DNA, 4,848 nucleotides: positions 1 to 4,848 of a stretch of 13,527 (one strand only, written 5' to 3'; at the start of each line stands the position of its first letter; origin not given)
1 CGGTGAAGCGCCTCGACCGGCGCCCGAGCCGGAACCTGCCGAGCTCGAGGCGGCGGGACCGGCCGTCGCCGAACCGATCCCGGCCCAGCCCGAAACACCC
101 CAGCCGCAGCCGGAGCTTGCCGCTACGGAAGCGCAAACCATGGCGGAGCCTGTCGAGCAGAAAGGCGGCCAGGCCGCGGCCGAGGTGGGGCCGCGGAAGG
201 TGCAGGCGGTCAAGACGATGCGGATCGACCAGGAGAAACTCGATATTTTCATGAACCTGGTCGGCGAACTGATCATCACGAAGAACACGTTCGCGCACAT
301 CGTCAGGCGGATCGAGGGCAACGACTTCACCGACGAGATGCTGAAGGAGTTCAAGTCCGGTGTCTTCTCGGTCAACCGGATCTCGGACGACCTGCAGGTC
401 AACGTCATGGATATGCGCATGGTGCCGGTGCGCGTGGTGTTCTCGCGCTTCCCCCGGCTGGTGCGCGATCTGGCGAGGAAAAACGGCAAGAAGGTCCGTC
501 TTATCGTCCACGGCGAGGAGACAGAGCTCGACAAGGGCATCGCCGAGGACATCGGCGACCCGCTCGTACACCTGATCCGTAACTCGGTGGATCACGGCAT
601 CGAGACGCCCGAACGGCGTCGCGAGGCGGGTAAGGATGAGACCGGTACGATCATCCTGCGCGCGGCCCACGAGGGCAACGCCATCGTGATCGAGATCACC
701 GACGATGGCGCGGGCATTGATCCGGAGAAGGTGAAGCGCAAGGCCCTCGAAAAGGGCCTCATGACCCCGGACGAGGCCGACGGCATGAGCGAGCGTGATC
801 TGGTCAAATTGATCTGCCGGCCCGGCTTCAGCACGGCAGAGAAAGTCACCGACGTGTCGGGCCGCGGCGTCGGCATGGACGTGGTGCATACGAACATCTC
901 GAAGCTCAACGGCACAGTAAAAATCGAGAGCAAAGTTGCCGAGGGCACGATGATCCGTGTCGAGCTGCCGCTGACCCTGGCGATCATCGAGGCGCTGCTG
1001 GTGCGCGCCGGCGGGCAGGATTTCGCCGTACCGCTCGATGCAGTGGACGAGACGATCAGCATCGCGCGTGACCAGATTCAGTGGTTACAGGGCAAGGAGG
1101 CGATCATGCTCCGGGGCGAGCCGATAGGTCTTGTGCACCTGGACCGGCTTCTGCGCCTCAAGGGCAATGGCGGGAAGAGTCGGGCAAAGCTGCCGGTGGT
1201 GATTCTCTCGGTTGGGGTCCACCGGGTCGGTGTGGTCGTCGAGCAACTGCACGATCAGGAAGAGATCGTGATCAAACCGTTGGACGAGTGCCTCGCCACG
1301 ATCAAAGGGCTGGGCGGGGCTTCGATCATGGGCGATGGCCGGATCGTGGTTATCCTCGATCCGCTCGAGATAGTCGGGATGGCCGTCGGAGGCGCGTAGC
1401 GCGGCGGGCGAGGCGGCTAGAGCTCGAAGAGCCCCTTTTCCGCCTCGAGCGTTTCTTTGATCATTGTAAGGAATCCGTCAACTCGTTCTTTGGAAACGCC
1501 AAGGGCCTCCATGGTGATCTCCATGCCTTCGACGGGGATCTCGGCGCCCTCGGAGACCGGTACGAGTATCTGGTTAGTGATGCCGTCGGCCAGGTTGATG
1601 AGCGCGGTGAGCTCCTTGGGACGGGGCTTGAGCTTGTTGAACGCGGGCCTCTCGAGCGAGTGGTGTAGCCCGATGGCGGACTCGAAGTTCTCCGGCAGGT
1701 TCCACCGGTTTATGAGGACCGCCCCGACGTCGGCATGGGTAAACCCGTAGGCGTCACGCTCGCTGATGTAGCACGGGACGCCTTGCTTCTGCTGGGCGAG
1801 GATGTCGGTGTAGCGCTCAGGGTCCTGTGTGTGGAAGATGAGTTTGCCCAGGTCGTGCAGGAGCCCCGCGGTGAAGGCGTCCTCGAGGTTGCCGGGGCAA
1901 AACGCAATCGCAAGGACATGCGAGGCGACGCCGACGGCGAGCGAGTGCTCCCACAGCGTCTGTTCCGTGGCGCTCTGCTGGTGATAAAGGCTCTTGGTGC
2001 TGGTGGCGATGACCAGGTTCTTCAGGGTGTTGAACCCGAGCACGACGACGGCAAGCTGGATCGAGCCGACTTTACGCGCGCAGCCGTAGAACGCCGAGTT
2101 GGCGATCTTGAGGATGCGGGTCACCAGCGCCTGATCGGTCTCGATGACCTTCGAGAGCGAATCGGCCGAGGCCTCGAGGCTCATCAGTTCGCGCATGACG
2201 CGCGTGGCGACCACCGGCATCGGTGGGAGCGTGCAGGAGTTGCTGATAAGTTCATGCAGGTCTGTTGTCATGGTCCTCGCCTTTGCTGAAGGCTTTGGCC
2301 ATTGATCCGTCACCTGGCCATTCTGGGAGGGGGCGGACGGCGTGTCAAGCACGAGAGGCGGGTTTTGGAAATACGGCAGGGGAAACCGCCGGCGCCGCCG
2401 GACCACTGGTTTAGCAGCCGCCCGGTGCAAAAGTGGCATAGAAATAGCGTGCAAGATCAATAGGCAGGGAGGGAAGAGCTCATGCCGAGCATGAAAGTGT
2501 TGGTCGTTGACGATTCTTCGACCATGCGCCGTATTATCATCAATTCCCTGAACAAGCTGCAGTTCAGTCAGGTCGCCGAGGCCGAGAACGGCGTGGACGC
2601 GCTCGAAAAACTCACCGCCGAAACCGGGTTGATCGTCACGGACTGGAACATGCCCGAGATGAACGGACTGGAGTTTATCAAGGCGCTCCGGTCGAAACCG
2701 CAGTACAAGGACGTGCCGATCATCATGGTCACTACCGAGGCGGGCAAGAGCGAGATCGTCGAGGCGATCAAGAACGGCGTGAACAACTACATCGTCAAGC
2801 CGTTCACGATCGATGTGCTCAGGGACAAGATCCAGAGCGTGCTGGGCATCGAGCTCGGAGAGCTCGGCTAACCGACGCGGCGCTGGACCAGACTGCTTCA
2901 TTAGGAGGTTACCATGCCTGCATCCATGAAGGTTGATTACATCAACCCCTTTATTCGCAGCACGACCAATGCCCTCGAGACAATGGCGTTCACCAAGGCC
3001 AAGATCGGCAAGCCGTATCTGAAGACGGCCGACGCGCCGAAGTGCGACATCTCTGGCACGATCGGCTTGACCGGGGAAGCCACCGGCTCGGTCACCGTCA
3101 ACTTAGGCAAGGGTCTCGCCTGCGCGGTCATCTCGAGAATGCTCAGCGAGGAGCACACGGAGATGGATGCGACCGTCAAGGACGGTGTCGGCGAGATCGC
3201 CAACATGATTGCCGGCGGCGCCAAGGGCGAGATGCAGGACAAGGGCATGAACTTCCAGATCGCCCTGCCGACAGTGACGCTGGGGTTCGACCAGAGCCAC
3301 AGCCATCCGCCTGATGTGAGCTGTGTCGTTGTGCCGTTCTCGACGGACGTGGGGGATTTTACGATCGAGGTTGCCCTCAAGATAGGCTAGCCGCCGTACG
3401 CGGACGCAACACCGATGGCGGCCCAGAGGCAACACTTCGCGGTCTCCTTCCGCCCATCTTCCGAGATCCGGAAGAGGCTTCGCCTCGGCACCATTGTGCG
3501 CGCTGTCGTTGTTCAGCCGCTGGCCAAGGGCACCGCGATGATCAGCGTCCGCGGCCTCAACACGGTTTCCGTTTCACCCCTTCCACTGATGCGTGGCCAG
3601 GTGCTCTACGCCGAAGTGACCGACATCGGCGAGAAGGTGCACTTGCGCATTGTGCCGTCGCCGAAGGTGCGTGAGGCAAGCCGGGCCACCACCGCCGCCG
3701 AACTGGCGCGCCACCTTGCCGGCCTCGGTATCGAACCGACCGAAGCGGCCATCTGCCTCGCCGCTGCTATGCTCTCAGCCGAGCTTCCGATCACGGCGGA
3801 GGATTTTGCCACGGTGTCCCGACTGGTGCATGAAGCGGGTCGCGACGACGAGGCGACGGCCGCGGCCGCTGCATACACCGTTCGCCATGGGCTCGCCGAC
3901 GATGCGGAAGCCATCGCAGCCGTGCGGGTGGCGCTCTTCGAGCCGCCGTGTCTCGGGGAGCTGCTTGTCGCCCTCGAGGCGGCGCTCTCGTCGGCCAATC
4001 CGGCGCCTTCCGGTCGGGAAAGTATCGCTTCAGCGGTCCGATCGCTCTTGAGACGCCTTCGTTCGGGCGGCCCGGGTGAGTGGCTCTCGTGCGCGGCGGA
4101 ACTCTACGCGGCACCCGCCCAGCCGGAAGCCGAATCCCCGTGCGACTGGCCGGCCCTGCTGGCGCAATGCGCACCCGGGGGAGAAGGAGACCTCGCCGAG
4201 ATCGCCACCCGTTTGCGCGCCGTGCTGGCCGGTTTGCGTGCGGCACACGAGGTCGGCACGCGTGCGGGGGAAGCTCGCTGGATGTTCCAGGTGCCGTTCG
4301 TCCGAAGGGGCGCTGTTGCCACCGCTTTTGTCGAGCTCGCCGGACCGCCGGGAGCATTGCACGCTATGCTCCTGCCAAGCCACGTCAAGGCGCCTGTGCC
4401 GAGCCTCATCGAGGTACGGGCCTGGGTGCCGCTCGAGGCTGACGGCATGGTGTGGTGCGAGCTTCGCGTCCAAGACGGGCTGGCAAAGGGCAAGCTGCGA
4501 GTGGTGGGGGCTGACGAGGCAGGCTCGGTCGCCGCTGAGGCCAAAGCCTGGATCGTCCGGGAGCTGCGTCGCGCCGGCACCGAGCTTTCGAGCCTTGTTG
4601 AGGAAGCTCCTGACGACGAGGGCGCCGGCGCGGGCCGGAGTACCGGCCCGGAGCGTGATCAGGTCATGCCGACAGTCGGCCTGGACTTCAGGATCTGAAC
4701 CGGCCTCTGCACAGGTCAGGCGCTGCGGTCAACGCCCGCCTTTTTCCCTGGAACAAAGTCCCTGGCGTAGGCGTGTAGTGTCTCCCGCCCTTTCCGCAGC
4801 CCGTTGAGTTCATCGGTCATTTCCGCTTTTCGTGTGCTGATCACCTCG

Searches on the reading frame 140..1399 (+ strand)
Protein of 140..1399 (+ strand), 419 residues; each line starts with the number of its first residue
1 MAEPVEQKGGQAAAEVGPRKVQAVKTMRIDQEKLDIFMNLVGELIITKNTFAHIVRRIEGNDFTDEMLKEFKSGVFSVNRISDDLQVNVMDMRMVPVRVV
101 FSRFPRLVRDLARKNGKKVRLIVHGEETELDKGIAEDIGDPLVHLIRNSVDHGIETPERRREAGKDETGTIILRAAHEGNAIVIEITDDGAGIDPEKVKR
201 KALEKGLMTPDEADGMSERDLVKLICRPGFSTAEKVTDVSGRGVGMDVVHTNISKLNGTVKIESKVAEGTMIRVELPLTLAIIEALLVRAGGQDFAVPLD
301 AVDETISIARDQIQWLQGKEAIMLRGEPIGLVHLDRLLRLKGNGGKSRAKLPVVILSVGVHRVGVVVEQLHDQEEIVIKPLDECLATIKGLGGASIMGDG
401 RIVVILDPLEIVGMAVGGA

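Call 4: search_protein_families(library=pfam, proteins=[window:140-1399:+], max_evalue=0.01)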
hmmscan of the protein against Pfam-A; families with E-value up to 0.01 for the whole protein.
window:140-1399:+ (419 aa): 5 families
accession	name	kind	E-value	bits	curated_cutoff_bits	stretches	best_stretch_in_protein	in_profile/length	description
PF01584.24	CheW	-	8.1e-23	81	23.5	1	285-412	2-134/138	CheW-like domain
PF02518.31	HATPase_c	-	2.8e-18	66.8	26.4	1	140-279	4-110/111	Histidine kinase-, DNA gyrase B-, and HSP90-like ATPase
PF02895.20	H-kinase_dim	-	3.7e-16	59.8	23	1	25-92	2-68/68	Signal transducing histidine kinase, homodimeric domain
PF13581.12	HATPase_c_2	-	0.00098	19.6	27.4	1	165-214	50-92/127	Histidine kinase-like ATPase domain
PF13589.12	HATPase_c_3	-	0.0011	19.4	25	0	143-204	8-55/137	Histidine kinase-, DNA gyrase B-, and HSP90-like ATPase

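Call 5: search_protein_families(library=ncbifam, proteins=[window:140-1399:+], max_evalue=0.01)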
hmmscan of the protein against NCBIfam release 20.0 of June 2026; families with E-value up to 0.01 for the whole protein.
window:140-1399:+ (419 aa): 35 families (the best 25 are shown)
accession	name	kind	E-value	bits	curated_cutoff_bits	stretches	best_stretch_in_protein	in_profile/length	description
NF041336.1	CheA_Halo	equivalog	2.5e-109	366.8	950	1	16-407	283-662/666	chemotaxis protein CheA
NF007835.0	PRK10547.1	equivalog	1.4e-105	354.3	793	1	10-407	263-652/670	chemotaxis protein CheA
NF008298.1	PRK11086.1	subfamily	1.1e-09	37.3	520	1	211-278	464-525/529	DcuS/MalK family sensor histidine kinase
NF010411.0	PRK13837.1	equivalog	1.9e-08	32.8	647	1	211-340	614-736/828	two-component system VirA-like sensor kinase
NF007688.0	PRK10364.1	equivalog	2.2e-08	33.3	479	1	207-279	386-452/460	two-component system sensor histidine kinase ZraS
NF046044.1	PnpS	equivalog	3.3e-07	29.6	400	1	238-277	351-390/390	two-component system histidine kinase PnpS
NF007004.0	PRK09467.1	equivalog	7.6e-07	28.3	415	1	210-279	370-437/440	two-component system sensor histidine kinase EnvZ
TIGR02966.1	phoR_proteo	equivalog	9e-07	28.2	334.2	0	126-200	218-280/333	phosphate regulon sensor histidine kinase PhoR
NF047874.1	MASE3_PAS_HK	subfamily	1.2e-06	27.7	560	1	239-280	586-627/655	MASE3 domain-containing sensor histidine kinase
NF008468.0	PRK11360.1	equivalog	2e-06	26.5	646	1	220-278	555-608/616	two-component system sensor histidine kinase AtoS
NF010076.0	PRK13557.1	subfamily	2.2e-06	26.4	631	1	211-283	331-399/540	histidine kinase famiy protein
NF038348.1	T2SS_HK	subfamily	1.1e-05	24.1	450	0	167-200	489-522/574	histidine kinase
NF007007.0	PRK09470.1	equivalog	1.2e-05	24.4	486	1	209-279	390-460/463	envelope stress sensor histidine kinase CpxA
TIGR02916.1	PEP_his_kin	equivalog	1.6e-05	23.7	300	0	60-201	506-631/679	XrtA/PEP-CTERM system histidine kinase PrsK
NF011627.0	PRK15053.1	equivalog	2.2e-05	23.2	656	1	112-215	406-501/552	sensor histidine kinase DpiB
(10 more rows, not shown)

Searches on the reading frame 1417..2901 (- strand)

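Call 4: search_protein_families(library=pfam, proteins=[window:1417-2901:-], max_evalue=0.01)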
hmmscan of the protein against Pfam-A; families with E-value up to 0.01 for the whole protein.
window:1417-2901:- (494 aa): 3 families
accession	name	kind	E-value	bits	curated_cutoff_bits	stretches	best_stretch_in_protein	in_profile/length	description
PF08668.18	HDOD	-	2.1e-53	181.2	22.9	1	225-415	1-195/196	HDOD domain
PF01966.28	HD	-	1.9e-08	35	22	1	317-439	2-111/116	HD domain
PF18019.7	Cas3_HD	-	0.0023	18.4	23.1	1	316-426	29-139/207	Cas3, HD domain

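Call 5: search_protein_families(library=ncbifam, proteins=[window:1417-2901:-], max_evalue=0.01)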
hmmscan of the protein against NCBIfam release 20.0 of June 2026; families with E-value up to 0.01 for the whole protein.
window:1417-2901:- (494 aa): 6 families
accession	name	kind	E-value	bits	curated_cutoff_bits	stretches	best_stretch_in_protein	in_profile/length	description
TIGR00277.1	HDIG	domain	6.4e-08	32.4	27.6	1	313-415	2-83/84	HDIG domain-containing metalloprotein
TIGR00488.1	TIGR00488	equivalog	0.00014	21.7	70.15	1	315-401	8-86/173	bis(5'-nucleosyl)-tetraphosphatase (symmetrical) YqeK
TIGR01596.1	cas3_HD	equivalog_domain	0.0003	20.9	43.45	1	316-429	1-115/178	CRISPR-associated endonuclease Cas3''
TIGR03319.1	RNase_Y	equivalog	0.00085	17.9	454.35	0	311-358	325-371/514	ribonuclease Y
NF005519.0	PRK07152.1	equivalog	0.0066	15.4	315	1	312-442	193-307/361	nicotinate-nucleotide adenylyltransferase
TIGR02578.2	cas_TM1811_Csm1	equivalog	0.0086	14.8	170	0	341-442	3-76/753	type III-A CRISPR-associated protein Cas10/Csm1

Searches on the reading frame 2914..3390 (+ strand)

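Call 4: search_protein_families(library=pfam, proteins=[window:2914-3390:+], max_evalue=0.01)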
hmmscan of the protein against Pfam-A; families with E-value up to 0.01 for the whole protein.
window:2914-3390:+ (158 aa): 2 families
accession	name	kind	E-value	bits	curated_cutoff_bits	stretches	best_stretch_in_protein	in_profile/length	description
PF13690.11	CheX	-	1.3e-21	76.9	27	1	46-143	1-94/94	Chemotaxis phosphatase CheX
PF04509.17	CheC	-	0.002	18.5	22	1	92-121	6-36/38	CheC-like family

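Call 5: search_protein_families(library=ncbifam, proteins=[window:2914-3390:+], max_evalue=0.01)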
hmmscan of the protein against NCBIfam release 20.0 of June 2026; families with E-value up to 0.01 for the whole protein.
window:2914-3390:+ (158 aa): 1 family
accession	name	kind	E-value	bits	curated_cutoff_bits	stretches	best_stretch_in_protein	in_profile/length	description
NF041094.1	CheX_Thtogales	equivalog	8.6e-21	74.3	280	1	5-126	1-123/152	CheY-P phosphatase CheX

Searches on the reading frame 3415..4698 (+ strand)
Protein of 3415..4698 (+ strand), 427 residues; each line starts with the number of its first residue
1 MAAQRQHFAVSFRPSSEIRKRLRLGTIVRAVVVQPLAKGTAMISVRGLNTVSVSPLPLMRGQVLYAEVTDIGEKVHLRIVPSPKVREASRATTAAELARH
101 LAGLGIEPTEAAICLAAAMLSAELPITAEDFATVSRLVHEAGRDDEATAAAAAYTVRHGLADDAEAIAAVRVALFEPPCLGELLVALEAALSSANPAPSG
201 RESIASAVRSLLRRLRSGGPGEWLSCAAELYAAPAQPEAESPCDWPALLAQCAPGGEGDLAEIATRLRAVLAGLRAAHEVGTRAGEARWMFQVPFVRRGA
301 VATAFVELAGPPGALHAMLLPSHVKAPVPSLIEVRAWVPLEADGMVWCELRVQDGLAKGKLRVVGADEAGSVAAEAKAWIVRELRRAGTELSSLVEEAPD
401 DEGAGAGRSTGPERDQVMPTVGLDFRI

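Call 4: search_protein_families(library=pfam, proteins=[window:3415-4698:+], max_evalue=0.01)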
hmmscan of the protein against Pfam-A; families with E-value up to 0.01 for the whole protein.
window:3415-4698:+ (427 aa): 0 families

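Call 5: search_protein_families(library=ncbifam, proteins=[window:3415-4698:+], max_evalue=0.01)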
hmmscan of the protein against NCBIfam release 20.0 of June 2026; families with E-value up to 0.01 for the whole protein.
window:3415-4698:+ (427 aa): 0 families

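Call 28: search_protein_families(library=padloc, proteins=[window:3415-4698:+], max_evalue=0.01)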
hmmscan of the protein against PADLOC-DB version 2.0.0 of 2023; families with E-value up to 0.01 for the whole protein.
window:3415-4698:+ (427 aa): 0 families

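Call 58: search_protein_families(library=pfam, proteins=[window:3415-4698:+], max_evalue=5)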
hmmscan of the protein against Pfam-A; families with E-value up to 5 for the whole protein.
window:3415-4698:+ (427 aa): 2 families
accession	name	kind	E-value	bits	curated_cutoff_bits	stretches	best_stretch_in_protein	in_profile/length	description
PF20075.5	DUF6471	-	0.058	13.7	26.8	1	90-113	16-39/65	Domain of unknown function (DUF6471)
PF02190.22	LON_substr_bdg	-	0.29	11.4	28.7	1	22-87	63-122/200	ATP-dependent protease La (LON) substrate-binding domain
